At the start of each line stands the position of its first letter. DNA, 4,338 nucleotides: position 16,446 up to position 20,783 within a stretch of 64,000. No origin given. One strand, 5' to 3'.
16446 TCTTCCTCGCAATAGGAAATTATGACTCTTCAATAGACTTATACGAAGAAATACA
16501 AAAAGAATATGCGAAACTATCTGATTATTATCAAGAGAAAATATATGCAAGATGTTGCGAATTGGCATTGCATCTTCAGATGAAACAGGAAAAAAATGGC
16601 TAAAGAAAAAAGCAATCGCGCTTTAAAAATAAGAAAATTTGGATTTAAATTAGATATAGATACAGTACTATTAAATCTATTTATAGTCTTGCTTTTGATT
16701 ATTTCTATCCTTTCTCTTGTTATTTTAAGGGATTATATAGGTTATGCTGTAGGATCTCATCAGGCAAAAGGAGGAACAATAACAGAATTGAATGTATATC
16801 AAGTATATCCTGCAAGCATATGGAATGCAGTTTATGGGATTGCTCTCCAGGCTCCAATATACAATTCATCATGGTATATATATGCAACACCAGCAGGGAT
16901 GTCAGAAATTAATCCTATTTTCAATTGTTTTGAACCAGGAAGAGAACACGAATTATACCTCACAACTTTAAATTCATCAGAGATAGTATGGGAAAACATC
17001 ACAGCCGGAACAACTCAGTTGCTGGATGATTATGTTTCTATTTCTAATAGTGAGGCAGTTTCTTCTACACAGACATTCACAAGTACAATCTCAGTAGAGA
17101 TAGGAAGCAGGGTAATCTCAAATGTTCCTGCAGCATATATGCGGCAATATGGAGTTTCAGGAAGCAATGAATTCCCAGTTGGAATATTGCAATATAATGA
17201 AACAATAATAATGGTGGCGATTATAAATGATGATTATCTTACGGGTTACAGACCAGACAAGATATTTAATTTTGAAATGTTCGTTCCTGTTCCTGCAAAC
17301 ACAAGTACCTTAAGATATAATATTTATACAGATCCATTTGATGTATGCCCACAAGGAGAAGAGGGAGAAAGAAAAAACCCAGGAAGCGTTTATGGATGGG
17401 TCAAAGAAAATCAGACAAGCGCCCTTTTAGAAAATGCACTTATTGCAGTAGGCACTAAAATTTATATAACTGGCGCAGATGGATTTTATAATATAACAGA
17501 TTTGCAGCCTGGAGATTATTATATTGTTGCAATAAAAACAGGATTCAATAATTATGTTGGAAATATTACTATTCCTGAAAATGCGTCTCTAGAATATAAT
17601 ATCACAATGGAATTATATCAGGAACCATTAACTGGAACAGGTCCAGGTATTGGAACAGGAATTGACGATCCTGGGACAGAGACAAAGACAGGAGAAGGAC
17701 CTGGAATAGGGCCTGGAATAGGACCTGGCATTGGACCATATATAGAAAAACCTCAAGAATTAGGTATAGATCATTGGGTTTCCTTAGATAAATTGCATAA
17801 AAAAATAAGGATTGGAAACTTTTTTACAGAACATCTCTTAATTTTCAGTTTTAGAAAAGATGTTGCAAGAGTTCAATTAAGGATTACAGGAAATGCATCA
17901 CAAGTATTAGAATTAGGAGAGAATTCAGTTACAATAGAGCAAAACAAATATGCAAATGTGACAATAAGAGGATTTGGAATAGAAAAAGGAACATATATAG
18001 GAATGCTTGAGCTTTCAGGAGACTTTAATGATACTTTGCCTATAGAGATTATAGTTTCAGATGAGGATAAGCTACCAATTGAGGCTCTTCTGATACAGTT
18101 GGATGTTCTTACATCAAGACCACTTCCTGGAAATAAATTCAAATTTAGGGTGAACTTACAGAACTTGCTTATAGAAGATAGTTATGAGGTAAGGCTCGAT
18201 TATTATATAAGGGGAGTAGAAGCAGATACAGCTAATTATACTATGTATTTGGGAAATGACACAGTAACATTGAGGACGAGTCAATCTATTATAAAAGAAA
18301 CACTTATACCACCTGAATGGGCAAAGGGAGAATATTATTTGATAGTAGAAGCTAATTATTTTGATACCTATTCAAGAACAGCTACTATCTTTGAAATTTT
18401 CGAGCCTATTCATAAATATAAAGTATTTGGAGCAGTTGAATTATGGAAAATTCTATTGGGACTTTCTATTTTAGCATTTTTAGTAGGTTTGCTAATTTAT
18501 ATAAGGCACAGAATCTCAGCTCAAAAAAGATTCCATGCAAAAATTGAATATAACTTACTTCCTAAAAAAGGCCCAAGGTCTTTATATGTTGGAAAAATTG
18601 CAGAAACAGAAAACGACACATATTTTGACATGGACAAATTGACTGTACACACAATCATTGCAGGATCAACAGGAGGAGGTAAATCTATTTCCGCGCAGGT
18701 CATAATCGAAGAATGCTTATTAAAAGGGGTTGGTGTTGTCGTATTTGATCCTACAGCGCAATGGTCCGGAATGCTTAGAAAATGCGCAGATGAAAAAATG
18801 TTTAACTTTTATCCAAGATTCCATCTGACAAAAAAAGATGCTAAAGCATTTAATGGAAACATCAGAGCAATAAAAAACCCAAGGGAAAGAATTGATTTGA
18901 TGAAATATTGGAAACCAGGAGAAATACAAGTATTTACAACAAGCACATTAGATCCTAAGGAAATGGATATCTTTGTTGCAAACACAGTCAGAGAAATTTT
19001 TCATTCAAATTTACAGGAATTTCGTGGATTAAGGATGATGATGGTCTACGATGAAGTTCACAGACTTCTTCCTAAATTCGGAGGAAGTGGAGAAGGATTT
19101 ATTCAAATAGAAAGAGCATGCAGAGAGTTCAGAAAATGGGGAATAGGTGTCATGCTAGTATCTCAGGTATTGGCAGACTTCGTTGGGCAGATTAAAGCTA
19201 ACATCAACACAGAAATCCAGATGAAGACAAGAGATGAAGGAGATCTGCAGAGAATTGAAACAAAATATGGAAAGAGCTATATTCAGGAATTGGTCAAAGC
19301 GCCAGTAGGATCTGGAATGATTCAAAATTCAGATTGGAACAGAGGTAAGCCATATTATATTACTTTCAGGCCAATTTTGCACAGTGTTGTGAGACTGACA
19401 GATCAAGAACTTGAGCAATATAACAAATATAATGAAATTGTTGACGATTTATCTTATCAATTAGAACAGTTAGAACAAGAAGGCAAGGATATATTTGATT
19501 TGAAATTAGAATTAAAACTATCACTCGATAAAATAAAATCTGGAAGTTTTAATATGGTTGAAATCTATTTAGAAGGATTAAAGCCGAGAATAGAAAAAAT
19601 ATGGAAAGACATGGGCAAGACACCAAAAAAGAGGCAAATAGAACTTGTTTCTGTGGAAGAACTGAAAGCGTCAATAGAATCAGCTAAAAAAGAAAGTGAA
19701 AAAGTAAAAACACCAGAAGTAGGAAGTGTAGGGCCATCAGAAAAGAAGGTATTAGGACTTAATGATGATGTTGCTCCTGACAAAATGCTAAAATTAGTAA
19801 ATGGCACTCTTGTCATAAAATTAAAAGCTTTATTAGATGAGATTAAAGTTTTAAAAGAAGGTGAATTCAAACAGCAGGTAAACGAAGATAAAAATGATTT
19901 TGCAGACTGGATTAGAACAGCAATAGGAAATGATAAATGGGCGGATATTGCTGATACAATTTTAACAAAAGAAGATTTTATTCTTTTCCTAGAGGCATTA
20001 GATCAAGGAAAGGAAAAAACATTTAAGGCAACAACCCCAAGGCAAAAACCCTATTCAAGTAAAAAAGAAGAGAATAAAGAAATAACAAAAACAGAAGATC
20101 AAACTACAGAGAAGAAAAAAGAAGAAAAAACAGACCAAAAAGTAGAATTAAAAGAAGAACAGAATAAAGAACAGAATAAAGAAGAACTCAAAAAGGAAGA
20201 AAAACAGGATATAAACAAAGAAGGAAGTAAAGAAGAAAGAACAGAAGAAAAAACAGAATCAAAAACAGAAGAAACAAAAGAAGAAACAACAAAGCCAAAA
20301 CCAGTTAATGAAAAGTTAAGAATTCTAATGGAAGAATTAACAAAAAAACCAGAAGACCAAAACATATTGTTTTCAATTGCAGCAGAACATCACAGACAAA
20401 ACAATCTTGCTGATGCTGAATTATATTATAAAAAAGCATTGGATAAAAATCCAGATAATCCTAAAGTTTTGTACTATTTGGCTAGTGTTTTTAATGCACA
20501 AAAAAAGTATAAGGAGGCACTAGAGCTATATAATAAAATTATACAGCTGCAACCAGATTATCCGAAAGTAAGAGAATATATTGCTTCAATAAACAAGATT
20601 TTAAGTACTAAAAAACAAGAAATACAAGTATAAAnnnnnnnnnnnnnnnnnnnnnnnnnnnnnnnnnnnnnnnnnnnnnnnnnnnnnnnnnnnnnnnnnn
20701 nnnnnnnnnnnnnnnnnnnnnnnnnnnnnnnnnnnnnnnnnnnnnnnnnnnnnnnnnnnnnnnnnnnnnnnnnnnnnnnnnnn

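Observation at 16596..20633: HerA/FtsK-superfamily ATPase fused to a large extracellular domain between two transmembrane helices, ending in TPR repeats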

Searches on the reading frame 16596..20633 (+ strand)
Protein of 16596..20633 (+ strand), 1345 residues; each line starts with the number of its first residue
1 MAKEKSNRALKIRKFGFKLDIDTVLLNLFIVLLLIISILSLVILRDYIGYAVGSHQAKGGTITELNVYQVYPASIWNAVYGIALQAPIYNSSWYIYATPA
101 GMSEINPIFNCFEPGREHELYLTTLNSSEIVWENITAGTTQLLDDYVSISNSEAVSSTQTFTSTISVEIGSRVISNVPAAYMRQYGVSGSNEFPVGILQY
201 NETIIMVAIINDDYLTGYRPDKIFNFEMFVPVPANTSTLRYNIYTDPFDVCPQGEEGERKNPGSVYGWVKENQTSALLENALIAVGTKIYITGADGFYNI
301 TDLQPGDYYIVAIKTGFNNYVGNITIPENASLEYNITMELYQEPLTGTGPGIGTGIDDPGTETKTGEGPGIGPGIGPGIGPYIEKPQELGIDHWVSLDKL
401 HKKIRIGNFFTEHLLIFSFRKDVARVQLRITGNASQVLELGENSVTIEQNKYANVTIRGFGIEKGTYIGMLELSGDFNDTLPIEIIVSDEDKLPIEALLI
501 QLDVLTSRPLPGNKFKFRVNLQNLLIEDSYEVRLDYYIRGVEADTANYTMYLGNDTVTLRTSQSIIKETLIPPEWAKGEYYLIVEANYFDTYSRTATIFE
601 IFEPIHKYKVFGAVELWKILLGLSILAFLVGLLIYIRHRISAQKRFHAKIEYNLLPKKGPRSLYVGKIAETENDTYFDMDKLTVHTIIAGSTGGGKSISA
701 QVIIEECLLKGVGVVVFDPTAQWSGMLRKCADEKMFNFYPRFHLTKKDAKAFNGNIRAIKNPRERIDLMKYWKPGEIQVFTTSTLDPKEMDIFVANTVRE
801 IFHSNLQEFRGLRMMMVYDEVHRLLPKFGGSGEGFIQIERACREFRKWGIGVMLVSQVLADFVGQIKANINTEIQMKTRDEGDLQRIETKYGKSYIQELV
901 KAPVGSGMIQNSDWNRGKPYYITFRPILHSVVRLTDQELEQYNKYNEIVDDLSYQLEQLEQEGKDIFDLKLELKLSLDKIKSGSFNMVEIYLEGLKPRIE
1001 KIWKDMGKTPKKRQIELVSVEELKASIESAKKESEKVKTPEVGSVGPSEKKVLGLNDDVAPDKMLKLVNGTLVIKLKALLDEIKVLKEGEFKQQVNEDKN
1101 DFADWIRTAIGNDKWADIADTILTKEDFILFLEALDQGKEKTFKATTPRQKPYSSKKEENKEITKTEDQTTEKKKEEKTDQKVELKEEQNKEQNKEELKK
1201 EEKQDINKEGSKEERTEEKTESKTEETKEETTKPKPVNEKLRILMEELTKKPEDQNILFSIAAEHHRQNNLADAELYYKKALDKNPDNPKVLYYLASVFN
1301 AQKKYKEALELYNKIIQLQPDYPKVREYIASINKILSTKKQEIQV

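Call 5: search_protein_families(library=pfam, proteins=[window:16596-20633:+], max_evalue=0.01)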
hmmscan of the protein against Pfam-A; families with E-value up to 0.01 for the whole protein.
window:16596-20633:+ (1345 aa): 22 families
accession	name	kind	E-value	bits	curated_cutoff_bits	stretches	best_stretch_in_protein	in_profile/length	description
PF00515.34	TPR_1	-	2.3e-11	43.4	27.8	2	1289-1322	1-34/34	Tetratricopeptide repeat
PF01935.23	DUF87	-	2.5e-11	44.6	23.2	1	664-770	2-84/220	Helicase HerA, central domain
PF13432.12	TPR_16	-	8.5e-10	39.3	32.7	1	1267-1323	9-65/65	Tetratricopeptide repeat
PF07719.23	TPR_2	-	7.4e-09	35.5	27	2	1289-1322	1-34/34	Tetratricopeptide repeat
PF14559.12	TPR_19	-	8.6e-09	36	25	1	1268-1327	4-63/68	Tetratricopeptide repeat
PF13428.12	TPR_14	-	9.5e-09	35.5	23.5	2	1289-1330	1-42/44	Tetratricopeptide repeat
PF13620.12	CarboxypepD_reg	-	1.3e-07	32.3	32.3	1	265-339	2-82/82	Carboxypeptidase regulatory-like domain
PF13431.12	TPR_17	-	1.2e-06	28.7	24.4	1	1277-1310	1-34/34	Tetratricopeptide repeat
PF13414.12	TPR_11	-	3.5e-06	27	26.8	1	1298-1326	3-31/42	TPR repeat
PF24575.1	TPR_Slam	-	6.7e-06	26.9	35.2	0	1296-1330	54-88/104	Surface lipoprotein assembly modifier, N-terminal TPR repeats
PF13424.12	TPR_12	-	9.9e-06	26.1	30.1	0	1291-1319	5-33/77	Tetratricopeptide repeat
PF08308.17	PEGA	-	4.9e-05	23.6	20.8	0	299-339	28-68/71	PEGA domain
PF12895.13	ANAPC3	-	6.3e-05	23.6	27.2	1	1268-1323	2-56/82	Anaphase-promoting complex, cyclosome, subunit 3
PF14561.12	TPR_20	-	0.00021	22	25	0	1279-1322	12-55/90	Tetratricopeptide repeat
PF25063.1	ARM_TT21_C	-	0.00026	21.3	35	1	1267-1329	141-204/209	Tetratricopeptide repeat protein 21 C-terminal ARM domain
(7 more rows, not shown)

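Call 6: search_protein_families(library=ncbifam, proteins=[window:16596-20633:+], max_evalue=0.01)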
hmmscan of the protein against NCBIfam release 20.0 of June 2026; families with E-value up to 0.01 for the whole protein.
window:16596-20633:+ (1345 aa): 13 families
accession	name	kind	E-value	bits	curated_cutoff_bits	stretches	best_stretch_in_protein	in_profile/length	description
NF053655.1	CedD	equivalog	6.6e-08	31.7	600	1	672-728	210-266/527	DNA-translocating ATPase CedD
TIGR02917.1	PEP_TPR_lipo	equivalog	1.4e-07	29.8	312.2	1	1239-1340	551-652/899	XrtA/PEP-CTERM system TPR-repeat protein PrsT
NF040959.1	MamA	equivalog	3.6e-07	29.8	200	1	1239-1325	55-141/204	magnetosome protein MamA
NF053607.1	CHU_0125_OmpA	equivalog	1.1e-06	27.4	620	1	1247-1321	45-119/639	CHU_0125 family OmpA-like outer membrane integrity protein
NF052345.1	S_layer_anammox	exception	2.6e-06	25.1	1400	1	250-343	1300-1396/1596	Kustd1514 family S-layer glycoprotein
TIGR02552.1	LcrH_SycD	equivalog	9.7e-06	25.3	104.8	1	1252-1336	49-133/136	SycD/LcrH family type III secretion system chaperone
NF033849.1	ser_rich_anae_1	subfamily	2.1e-05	22.1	650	1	683-739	759-824/1163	serine-rich protein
TIGR03743.1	SXT_TraD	subfamily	3.7e-05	22.4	366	1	668-720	160-212/636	conjugative transfer system coupling protein TraD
TIGR02521.1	type_IV_pilW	equivalog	0.00021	20.9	154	1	1265-1320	145-200/234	type IV pilus biogenesis/stability protein PilW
NF033762.1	social_mot_Tgl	equivalog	0.00025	20.5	225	1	1253-1333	29-110/252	social motility TPR repeat lipoprotein Tgl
NF040937.1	HerA_Thermprot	equivalog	0.00032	19.2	800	1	767-866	299-402/487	DNA double-strand break repair helicase HerA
NF033920.0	C39_PA2778_fam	equivalog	0.0009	18.7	150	1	1235-1320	170-255/255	PA2778 family cysteine peptidase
NF002725.1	PRK02603.1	equivalog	0.009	16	143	0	1269-1340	49-123/173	photosystem I assembly protein Ycf3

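Call 30: search_protein_families(library=padloc, proteins=[window:16596-20633:+], max_evalue=0.01)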
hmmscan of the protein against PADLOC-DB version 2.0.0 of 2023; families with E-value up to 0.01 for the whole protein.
window:16596-20633:+ (1345 aa): 8 families
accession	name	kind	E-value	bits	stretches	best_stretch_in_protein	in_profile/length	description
PDLC04140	mad8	-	5.8e-15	53.6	1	665-899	6-276/314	mads_8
PDLC04105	HerA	-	1.1e-12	45.4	2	660-729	141-213/576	-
PDLC04103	HerA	-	1.1e-05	22.1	1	678-729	166-218/579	-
PDLC01055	HerA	-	1.2e-05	22.4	0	767-894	374-494/532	Type III coevolved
PDLC04099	HerA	-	5e-05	20.7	1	661-724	145-211/214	-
PDLC04101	HerA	-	0.00018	18.3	1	661-725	144-211/400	-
PDLC04107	HerA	-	0.0011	16.1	1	664-727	148-214/306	-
PDLC04100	HerA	-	0.0046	13.7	0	813-889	440-519/580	-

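Call 85: search_protein_families(library=phrogs, proteins=[window:16596-20633:+], max_evalue=0.001)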
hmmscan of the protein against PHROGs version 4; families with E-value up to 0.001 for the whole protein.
window:16596-20633:+ (1345 aa): 2 families
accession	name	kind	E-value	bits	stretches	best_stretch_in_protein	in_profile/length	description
phrog_7035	-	unknown function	1.9e-10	40.7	2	658-727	184-257/969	-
phrog_2666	-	head and packaging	8.6e-06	25.7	1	683-891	321-497/555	terminase large subunit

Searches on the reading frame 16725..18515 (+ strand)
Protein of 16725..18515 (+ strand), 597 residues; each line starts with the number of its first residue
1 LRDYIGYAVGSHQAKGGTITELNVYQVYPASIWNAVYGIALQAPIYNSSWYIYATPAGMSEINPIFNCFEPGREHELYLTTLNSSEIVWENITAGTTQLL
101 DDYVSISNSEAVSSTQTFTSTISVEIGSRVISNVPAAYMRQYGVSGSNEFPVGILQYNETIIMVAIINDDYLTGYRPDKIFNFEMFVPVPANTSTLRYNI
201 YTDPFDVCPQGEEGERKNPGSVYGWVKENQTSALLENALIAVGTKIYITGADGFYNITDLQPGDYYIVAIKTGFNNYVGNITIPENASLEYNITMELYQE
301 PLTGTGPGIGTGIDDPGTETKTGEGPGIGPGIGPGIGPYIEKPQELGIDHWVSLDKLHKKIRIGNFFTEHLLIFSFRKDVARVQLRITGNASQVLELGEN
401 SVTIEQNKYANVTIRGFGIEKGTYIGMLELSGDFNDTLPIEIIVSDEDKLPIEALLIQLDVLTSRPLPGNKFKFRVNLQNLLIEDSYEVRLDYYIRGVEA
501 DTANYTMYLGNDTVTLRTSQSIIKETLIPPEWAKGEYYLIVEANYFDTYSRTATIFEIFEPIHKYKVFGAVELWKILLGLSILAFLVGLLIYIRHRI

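Call 48: predict_structure(alignment_id=A2)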
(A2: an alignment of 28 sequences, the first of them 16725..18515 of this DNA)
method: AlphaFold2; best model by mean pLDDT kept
length: 597 residues; sequences in the alignment: 28
mean_pLDDT: 78.6   pTM: 0.38
mean pLDDT of the five models: 78.6, 77.9, 75.6, 75.3, 74.3
residues with pLDDT >= 90: 186; 70-90: 300; 50-70: 28; < 50: 83
segments of 3 or more residues with pLDDT < 50: 1-19, 21-26, 210-216, 301-346, 448-452
pLDDT, mean of each block of 10 residues (from residue 1): 31 44 52 90 78 91 87 91 93 96 89 88 92 93 79 96 93 75 92 89 79 53 91 84 80 86 85 82 88 83 34 30 27 29 51 83 80 79 88 87 81 85 89 86 67 72 90 91 75 89 86 86 92 90 83 90 72 83 92 85
secondary structure, 60 per line:
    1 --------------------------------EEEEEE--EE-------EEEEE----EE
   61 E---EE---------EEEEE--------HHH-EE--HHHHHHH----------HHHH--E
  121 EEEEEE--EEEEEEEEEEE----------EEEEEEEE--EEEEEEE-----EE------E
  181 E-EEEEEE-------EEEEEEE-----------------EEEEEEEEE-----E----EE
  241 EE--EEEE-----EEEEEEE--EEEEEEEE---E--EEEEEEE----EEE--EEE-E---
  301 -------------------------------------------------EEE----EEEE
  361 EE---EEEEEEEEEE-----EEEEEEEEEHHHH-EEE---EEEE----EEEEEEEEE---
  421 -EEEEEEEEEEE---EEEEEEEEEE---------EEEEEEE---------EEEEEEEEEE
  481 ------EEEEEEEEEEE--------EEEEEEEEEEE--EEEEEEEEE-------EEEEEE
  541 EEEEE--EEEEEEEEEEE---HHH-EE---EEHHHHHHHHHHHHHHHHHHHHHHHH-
elements in order: E33-38 E50-54 E59-61 E76-80 H97-103 H114-117 E120-126 E129-139 E150-157 E160-166 E183-188 E196-202 E220-228 E239-242 E245-248 E254-260 E263-270 E277-283 E288-290 E293-295 E350-352 E357-362 E366-375 E381-389 H390-393 E395-397 E401-404 E409-417 E422-432 E436-445 E455-461 E471-480 E487-497 E506-516 E519-527 E535-545 E548-558 H573-596

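Call 91: fold_search(model_id=the predicted structure, library=pdb)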
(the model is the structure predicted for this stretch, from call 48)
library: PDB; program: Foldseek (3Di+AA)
matches with E <= 10: 1924; with E <= 0.001: 486
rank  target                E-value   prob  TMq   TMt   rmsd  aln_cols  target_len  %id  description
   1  9ijj_C                1.5e-11  1.00  0.15  0.10  37.9       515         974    8  In situ structure of the central apparatus in mouse sperm axoneme. (released 2025-06-04)
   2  8jmw_A                3.3e-11  1.00  0.15  0.17  16.5       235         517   16  Fibril form of serine peptidase Vpr (released 2023-12-06)
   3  7sqc_F1               2.3e-10  1.00  0.15  0.18  36.2       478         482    8  Ciliary C1 central pair apparatus isolated from Chlamydomonas reinhardtii (released 2022-04-13)
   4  7sqc_O0               6.1e-10  1.00  0.16  0.09  35.9       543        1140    9  Ciliary C1 central pair apparatus isolated from Chlamydomonas reinhardtii (released 2022-04-13)
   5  9ijj_h                1.5e-09  1.00  0.15  0.07  31.9       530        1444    8  In situ structure of the central apparatus in mouse sperm axoneme. (released 2025-06-04)
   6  7sqc_2A               2.6e-09  1.00  0.15  0.12  40.7       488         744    8  Ciliary C1 central pair apparatus isolated from Chlamydomonas reinhardtii (released 2022-04-13)
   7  7som_D                2.7e-09  1.00  0.15  0.06  28.7       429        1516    9  Ciliary C2 central pair apparatus isolated from Chlamydomonas reinhardtii (released 2022-04-13)
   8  7sqc_T0               3.2e-09  1.00  0.14  0.15  38.3       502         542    9  Ciliary C1 central pair apparatus isolated from Chlamydomonas reinhardtii (released 2022-04-13)
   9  7sqc_F0               3.7e-09  1.00  0.15  0.27  30.8       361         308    8  Ciliary C1 central pair apparatus isolated from Chlamydomonas reinhardtii (released 2022-04-13)
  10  7sqc_2B               4.1e-09  1.00  0.16  0.12  44.5       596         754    9  Ciliary C1 central pair apparatus isolated from Chlamydomonas reinhardtii (released 2022-04-13)
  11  7ptb                  5.6e-09  1.00  0.16  0.29  13.6       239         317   10  Crystal structure of the SPD-2 domain of human CEP192 (released 2022-04-06)
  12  9ijj_O                6.8e-09  1.00  0.15  0.07  40.0       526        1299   10  In situ structure of the central apparatus in mouse sperm axoneme. (released 2025-06-04)
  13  4kkp_B                8.0e-09  1.00  0.16  0.37  10.7       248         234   13  Crystal structure of Vibrio cholerae RbmA (crystal form 2) (released 2013-05-22)
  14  7sqc_T2               1.1e-08  1.00  0.15  0.16  38.4       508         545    8  Ciliary C1 central pair apparatus isolated from Chlamydomonas reinhardtii (released 2022-04-13)
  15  9ijj_E                1.2e-08  1.00  0.15  0.18  30.3       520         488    8  In situ structure of the central apparatus in mouse sperm axoneme. (released 2025-06-04)
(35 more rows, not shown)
